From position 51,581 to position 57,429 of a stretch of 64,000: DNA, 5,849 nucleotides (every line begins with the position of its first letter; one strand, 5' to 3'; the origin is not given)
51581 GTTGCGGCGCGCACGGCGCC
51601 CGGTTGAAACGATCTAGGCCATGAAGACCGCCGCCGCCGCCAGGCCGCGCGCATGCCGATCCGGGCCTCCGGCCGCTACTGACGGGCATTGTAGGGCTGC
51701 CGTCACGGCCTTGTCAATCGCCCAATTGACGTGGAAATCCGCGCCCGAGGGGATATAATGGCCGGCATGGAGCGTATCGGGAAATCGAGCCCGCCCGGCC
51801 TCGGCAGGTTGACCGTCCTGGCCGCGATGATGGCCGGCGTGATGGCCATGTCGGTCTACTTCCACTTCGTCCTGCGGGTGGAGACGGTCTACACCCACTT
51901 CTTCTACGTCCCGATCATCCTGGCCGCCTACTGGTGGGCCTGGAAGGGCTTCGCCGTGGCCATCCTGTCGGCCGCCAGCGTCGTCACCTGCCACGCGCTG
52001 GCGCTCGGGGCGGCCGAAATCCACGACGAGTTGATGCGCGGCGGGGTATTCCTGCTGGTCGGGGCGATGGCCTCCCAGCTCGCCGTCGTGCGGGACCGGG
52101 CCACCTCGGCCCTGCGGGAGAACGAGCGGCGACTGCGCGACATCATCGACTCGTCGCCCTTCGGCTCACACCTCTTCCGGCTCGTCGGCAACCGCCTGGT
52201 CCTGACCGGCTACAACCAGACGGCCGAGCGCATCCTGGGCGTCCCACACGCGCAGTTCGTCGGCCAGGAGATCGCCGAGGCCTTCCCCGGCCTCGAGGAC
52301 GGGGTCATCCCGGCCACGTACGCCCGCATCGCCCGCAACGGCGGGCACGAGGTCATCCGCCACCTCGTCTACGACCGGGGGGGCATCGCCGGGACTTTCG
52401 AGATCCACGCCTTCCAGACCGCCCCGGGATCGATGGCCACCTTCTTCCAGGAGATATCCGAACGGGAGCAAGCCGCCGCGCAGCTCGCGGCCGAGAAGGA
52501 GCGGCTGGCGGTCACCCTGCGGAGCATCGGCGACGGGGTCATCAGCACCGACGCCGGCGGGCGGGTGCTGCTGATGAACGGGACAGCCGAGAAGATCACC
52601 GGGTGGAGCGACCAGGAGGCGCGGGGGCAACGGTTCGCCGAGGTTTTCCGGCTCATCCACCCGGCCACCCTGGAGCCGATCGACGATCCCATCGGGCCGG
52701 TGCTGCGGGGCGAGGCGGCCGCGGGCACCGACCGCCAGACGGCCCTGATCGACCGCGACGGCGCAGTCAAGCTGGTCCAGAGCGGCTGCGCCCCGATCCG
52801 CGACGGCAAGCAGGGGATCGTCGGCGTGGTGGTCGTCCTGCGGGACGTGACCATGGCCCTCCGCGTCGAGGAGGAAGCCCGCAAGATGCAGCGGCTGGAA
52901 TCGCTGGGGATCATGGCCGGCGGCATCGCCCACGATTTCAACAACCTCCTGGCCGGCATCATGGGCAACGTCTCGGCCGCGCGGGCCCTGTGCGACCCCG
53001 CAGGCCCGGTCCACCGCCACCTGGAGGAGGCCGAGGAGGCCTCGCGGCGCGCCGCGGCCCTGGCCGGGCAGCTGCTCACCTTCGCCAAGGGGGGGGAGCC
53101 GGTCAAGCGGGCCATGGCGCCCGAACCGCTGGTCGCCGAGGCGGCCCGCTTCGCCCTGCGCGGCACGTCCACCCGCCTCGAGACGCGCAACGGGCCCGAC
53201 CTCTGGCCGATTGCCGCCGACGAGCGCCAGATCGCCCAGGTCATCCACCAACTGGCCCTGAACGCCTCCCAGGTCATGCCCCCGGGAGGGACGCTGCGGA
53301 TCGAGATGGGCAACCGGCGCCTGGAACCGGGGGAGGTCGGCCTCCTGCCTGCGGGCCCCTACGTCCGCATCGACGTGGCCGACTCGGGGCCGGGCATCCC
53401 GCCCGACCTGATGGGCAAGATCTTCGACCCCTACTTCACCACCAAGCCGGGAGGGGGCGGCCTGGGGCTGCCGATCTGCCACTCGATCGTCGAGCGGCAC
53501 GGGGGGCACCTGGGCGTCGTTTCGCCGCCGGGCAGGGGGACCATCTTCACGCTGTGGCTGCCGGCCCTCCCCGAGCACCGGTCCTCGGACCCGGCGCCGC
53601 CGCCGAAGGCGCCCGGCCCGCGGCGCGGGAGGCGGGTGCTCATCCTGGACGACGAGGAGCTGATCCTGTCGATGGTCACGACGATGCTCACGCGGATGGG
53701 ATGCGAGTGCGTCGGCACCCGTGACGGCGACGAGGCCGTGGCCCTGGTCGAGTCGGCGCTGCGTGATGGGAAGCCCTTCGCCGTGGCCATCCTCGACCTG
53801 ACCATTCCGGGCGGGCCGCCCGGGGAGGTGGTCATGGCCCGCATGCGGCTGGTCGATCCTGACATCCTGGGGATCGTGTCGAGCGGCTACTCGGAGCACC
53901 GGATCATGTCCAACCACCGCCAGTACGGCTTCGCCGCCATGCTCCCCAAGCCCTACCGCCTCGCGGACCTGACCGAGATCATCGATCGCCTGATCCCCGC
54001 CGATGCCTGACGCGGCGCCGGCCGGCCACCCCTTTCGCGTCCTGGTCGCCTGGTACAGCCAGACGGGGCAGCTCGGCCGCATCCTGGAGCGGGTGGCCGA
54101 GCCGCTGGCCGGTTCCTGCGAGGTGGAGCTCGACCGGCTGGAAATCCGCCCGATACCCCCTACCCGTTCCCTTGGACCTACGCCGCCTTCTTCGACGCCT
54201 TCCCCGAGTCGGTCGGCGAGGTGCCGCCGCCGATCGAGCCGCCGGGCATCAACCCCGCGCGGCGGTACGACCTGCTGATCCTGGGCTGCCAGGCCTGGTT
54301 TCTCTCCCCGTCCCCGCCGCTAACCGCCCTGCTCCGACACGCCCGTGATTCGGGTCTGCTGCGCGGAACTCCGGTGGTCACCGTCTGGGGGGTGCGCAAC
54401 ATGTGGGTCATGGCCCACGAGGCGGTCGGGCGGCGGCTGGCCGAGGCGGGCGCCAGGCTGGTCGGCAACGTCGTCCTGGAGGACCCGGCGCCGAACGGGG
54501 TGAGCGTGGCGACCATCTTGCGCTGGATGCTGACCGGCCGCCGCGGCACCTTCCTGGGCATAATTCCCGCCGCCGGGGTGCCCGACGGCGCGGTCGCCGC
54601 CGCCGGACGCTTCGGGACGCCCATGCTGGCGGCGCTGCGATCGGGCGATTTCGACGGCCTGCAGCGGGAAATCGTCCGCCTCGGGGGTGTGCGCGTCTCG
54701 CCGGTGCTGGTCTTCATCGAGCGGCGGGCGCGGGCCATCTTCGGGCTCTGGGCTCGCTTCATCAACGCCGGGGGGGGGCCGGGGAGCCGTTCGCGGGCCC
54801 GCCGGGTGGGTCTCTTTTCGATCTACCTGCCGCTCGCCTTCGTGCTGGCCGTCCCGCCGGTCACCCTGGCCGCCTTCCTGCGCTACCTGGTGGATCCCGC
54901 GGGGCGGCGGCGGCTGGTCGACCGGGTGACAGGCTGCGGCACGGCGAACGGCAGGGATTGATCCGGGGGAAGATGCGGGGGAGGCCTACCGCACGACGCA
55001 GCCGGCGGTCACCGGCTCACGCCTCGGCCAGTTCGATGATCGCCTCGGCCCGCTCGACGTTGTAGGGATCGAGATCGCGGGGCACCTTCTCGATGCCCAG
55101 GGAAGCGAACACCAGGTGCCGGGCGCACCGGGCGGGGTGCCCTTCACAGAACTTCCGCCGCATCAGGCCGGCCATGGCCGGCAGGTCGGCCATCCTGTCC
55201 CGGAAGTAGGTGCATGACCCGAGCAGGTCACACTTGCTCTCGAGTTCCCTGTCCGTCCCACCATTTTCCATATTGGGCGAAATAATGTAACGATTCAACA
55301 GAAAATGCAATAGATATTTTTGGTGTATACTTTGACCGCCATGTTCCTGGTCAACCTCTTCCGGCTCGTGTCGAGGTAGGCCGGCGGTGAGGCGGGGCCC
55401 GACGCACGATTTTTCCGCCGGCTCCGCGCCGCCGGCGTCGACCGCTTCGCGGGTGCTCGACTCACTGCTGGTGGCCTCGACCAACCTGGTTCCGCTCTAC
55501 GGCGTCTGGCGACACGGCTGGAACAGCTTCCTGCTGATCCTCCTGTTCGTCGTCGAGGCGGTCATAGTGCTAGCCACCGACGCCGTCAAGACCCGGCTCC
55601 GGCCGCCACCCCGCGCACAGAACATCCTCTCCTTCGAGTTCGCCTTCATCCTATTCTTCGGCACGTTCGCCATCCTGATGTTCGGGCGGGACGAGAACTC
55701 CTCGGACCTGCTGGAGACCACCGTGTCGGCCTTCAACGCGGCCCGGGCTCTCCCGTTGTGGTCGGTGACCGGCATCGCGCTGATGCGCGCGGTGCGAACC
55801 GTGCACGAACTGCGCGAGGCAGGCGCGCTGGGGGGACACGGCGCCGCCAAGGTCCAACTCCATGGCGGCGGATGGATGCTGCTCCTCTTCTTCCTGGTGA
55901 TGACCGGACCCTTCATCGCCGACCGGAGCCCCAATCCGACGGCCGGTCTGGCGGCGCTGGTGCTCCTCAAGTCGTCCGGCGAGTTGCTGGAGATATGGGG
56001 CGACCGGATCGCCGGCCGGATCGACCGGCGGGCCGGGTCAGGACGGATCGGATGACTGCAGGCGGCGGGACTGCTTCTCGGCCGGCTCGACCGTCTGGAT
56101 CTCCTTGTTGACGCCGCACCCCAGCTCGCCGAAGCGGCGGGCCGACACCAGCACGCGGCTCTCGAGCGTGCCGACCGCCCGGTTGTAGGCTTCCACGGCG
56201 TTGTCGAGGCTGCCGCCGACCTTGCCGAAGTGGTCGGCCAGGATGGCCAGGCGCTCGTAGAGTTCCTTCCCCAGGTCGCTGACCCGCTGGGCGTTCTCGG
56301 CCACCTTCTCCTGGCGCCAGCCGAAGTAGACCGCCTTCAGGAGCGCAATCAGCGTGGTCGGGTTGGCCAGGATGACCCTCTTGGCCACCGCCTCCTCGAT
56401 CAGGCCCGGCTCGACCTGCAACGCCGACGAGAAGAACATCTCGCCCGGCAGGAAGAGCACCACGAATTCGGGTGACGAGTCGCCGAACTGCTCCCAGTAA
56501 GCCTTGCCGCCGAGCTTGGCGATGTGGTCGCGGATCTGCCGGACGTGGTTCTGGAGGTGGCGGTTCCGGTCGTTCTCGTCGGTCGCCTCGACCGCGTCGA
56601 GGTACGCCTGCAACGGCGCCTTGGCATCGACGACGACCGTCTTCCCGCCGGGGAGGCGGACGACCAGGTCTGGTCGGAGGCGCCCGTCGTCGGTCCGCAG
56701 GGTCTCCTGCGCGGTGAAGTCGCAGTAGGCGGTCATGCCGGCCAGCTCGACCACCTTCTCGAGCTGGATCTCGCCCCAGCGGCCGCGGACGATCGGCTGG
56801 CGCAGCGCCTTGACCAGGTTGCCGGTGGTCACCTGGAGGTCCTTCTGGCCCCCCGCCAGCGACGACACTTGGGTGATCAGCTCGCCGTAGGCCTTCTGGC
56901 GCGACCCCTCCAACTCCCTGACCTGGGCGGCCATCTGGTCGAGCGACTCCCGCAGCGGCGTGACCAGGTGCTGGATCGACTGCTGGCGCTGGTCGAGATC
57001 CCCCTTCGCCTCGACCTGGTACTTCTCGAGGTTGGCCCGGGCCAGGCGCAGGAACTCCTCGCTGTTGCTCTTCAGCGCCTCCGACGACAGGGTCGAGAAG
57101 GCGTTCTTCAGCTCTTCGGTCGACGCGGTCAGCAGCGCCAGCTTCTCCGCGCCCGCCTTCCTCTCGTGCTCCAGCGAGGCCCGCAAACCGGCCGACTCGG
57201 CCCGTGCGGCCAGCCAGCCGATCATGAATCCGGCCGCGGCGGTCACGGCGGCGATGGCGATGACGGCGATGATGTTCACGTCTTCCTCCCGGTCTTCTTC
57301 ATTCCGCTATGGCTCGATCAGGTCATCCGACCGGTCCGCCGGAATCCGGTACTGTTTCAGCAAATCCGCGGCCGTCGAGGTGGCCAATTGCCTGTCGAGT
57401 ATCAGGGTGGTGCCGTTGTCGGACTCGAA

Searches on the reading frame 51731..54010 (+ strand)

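Call 63: search_protein_families(library=pfam, proteins=[window:51731-54010:+], max_evalue=0.001)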
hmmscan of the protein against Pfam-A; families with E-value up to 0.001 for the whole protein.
window:51731-54010:+ (759 aa): 8 families
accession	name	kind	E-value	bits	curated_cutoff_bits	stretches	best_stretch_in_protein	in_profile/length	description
PF02518.31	HATPase_c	-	8.8e-23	81.3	26.4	1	497-612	2-109/111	Histidine kinase-, DNA gyrase B-, and HSP90-like ATPase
PF08448.16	PAS_4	-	1.3e-18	67.7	23.1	1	263-376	1-108/110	PAS fold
PF00989.32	PAS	-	1.7e-14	54.2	22.6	1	258-373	2-113/113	PAS fold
PF13426.13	PAS_9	-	1.1e-12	48.5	27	1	268-374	2-102/103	PAS domain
PF13188.13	PAS_8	-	6.7e-10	39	21.8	1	257-314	1-55/65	PAS domain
PF00072.30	Response_reg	-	1e-09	39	30.2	1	636-751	1-110/111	Response regulator receiver domain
PF00512.31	HisKA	-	3.9e-07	30.5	26.9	1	394-455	4-64/66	His Kinase A (phospho-acceptor) domain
PF08447.18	PAS_3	-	1.1e-05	26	25.6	1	281-369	3-88/89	PAS fold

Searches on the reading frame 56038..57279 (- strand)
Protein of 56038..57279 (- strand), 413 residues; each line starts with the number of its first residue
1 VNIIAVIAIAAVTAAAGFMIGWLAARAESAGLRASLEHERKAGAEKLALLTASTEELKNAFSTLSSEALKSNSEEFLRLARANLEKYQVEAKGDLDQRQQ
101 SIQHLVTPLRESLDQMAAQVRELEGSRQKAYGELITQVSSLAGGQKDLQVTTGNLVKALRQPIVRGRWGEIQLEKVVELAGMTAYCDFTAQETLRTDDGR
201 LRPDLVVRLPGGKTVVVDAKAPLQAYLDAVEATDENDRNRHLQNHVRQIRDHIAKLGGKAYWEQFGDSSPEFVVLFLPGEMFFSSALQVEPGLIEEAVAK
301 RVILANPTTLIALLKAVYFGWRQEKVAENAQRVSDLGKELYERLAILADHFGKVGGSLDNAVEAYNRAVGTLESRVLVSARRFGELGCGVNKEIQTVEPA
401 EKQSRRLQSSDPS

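Call 63: search_protein_families(library=pfam, proteins=[window:56038-57279:-], max_evalue=0.001)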
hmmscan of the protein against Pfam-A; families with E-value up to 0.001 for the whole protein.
window:56038-57279:- (413 aa): 1 family
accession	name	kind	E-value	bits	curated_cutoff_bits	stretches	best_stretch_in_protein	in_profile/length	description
PF02646.22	RmuC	-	6.8e-100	334.4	26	1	100-391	1-289/291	RmuC family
